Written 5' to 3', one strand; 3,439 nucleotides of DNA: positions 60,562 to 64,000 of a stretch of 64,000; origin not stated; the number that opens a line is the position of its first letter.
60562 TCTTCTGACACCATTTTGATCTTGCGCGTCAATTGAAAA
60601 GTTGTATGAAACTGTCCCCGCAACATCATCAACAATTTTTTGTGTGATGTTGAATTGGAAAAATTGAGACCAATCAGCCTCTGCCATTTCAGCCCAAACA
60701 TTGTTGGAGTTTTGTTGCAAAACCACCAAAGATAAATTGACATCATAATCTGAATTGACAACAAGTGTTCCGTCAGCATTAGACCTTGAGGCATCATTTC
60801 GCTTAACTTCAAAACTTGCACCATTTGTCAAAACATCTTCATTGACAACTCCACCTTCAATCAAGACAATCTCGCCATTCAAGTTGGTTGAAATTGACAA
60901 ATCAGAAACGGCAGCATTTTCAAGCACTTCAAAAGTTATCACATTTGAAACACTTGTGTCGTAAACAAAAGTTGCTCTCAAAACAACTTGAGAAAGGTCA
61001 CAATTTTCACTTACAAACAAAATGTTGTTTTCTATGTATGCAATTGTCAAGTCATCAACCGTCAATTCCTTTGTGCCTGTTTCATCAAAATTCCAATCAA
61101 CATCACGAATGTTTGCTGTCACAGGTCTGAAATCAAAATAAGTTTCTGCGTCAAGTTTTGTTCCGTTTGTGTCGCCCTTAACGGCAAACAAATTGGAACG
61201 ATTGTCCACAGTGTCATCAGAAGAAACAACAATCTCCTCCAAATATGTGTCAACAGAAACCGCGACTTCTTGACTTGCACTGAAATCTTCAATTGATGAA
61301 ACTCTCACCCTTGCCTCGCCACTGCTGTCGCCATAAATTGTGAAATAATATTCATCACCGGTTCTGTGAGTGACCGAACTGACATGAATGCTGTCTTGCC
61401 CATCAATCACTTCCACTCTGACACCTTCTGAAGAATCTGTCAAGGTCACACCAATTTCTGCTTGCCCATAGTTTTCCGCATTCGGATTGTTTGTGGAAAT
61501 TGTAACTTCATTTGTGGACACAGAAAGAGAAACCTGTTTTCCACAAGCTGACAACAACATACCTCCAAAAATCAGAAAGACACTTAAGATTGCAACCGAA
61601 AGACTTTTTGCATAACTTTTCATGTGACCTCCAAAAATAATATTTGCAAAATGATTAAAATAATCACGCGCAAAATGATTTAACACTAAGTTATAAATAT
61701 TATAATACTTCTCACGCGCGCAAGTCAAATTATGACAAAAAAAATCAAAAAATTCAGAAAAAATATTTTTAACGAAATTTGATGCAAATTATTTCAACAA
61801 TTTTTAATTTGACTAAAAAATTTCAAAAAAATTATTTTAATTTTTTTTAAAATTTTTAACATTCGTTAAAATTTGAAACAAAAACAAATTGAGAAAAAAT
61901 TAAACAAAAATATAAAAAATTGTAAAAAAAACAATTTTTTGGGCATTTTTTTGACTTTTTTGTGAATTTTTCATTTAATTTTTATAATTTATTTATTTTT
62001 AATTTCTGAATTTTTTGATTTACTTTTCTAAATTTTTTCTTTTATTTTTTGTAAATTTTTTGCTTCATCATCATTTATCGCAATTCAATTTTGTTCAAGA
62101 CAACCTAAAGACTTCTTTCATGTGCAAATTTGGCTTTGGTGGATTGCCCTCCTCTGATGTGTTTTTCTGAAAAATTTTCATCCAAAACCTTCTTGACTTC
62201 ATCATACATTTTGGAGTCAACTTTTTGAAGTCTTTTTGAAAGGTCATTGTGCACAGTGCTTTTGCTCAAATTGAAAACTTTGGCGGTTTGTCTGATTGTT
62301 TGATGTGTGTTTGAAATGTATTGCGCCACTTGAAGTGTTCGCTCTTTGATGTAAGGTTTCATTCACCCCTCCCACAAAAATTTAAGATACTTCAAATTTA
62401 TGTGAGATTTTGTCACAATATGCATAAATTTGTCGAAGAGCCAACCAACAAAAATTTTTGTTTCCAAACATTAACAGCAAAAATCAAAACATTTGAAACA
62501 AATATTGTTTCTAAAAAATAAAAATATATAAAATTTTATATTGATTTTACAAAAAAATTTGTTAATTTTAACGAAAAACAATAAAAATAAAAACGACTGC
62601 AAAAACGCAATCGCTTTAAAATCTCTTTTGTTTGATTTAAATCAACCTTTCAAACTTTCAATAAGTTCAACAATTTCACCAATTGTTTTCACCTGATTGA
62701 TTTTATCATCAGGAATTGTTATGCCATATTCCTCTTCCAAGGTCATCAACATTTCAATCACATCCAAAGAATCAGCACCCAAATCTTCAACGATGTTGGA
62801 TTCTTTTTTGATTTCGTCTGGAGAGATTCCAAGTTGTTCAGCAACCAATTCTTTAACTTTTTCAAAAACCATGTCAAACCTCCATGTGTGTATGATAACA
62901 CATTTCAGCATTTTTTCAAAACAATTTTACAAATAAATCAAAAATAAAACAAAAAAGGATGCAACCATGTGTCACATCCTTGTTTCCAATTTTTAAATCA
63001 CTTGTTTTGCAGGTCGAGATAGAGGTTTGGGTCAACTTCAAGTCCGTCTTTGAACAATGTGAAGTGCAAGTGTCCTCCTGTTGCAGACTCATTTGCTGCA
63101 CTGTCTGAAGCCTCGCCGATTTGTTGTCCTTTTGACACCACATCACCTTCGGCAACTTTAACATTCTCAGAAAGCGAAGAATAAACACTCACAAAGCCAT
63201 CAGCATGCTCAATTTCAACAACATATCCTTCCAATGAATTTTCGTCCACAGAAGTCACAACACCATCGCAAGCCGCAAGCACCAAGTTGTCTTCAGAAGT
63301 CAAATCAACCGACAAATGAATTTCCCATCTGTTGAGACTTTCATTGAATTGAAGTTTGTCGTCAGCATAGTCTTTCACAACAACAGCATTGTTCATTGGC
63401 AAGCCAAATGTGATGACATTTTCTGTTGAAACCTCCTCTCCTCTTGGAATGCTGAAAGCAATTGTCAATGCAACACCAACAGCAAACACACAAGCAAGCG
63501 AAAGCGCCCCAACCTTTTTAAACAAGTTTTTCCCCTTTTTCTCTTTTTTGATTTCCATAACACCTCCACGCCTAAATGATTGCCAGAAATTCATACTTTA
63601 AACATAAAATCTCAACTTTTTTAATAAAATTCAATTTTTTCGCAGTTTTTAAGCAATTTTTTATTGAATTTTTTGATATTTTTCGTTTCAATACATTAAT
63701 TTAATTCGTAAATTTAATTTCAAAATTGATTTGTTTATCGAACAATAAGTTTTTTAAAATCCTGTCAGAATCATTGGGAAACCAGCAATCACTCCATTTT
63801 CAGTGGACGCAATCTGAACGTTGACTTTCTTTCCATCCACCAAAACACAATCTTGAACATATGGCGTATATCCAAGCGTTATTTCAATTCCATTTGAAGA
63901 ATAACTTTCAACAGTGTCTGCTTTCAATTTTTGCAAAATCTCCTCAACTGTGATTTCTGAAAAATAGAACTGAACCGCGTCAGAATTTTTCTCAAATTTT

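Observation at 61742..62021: Candidate invertible promoter element upstream of the 20-kb gene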

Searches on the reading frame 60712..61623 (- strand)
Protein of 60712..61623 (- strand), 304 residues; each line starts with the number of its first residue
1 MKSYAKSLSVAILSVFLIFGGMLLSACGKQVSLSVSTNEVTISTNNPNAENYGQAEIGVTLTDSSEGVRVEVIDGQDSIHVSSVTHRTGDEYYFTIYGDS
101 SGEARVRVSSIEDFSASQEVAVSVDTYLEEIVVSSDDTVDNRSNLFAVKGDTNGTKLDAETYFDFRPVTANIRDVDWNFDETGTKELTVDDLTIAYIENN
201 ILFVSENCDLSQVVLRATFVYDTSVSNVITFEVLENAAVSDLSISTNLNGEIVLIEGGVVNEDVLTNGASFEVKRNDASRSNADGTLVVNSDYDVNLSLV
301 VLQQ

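Call 37: find_homologous_proteins(query=window:60712-61623:-, max_evalue=0.00001)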
Query seq(304 aa): 2191 candidates shared short words with the query, none scored E <= 0.00001.
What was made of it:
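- Tried and rejected: Protein search with the N-terminus of the giant protein, to reach partial gene products on other contigs (call 37).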

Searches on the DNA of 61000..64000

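Call 11: search_rna_families(source=window, start=61000, end=64000, threshold=evalue, max_evalue=1)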
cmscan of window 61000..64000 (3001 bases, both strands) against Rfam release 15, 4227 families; matches with E-value up to 1: 0.
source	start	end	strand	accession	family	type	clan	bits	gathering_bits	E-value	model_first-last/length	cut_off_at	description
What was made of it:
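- No Rfam family matches (call 11).
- Tried and rejected: No Rfam match (call 11).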
